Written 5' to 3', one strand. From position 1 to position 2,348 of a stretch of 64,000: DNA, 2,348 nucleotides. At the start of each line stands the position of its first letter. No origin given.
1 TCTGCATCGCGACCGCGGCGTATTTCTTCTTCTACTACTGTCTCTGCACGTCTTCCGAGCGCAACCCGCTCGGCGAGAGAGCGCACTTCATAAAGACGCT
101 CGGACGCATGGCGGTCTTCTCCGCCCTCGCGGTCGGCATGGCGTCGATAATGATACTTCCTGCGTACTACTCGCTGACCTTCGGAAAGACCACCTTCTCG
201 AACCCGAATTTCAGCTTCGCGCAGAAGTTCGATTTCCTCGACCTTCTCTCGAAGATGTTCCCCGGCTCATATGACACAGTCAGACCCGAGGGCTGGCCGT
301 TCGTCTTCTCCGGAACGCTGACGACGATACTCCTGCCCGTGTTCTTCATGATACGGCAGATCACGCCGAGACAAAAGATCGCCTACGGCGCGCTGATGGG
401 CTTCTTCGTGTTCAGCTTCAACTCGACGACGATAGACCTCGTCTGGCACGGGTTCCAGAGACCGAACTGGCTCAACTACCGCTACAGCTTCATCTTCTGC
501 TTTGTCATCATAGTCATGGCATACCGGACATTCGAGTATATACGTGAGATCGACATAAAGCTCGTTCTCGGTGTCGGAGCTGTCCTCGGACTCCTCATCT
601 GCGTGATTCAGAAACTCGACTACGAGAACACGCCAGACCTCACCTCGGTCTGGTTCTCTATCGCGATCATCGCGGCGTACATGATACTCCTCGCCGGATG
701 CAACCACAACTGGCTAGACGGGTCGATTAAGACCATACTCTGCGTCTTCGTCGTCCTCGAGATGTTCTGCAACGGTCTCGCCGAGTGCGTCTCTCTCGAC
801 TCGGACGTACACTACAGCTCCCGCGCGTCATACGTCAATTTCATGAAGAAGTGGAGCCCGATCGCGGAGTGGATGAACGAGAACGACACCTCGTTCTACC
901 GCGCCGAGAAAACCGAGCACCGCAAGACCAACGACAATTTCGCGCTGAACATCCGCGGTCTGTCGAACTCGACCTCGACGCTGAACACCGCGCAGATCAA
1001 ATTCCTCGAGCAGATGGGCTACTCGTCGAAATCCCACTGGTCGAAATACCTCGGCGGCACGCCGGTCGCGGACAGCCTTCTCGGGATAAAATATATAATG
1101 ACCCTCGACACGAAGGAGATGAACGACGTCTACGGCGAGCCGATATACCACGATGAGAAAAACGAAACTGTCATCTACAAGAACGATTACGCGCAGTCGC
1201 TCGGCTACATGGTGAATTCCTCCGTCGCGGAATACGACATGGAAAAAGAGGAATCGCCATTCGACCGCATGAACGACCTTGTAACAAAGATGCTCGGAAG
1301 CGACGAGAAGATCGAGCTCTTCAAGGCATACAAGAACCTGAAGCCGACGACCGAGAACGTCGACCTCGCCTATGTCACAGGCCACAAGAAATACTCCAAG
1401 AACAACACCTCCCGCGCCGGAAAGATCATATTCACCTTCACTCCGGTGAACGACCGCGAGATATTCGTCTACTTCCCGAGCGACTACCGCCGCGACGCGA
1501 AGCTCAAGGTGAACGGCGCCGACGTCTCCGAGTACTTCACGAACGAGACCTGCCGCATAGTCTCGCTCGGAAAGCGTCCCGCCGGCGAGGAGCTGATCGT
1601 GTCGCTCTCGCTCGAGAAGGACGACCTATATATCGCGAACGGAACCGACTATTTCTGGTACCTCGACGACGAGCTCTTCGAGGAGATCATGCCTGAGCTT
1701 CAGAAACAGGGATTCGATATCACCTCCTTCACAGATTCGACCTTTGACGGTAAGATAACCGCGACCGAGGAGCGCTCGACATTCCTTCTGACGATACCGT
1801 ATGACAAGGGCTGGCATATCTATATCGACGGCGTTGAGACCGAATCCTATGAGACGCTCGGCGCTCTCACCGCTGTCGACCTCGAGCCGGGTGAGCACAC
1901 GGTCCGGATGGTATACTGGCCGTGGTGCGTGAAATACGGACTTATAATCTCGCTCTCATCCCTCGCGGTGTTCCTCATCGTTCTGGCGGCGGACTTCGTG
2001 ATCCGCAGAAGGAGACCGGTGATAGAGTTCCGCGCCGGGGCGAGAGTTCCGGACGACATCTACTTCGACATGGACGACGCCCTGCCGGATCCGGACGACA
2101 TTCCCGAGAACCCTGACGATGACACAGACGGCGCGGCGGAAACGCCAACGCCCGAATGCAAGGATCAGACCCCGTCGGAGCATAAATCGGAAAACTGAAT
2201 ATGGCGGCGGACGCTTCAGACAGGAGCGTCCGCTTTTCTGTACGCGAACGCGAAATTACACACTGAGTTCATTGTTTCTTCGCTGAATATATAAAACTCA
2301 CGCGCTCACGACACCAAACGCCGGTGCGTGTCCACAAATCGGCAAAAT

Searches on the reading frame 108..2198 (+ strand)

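Call 75: search_protein_families(library=pfam, proteins=[window:108-2198:+], max_evalue=0.00001)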
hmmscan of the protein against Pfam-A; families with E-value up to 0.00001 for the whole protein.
window:108-2198:+ (696 aa): 1 family
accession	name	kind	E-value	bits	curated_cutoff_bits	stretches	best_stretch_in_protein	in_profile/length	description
PF09586.16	YfhO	-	1.7e-123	414.2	28.5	1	2-615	217-835/835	Bacterial membrane protein YfhO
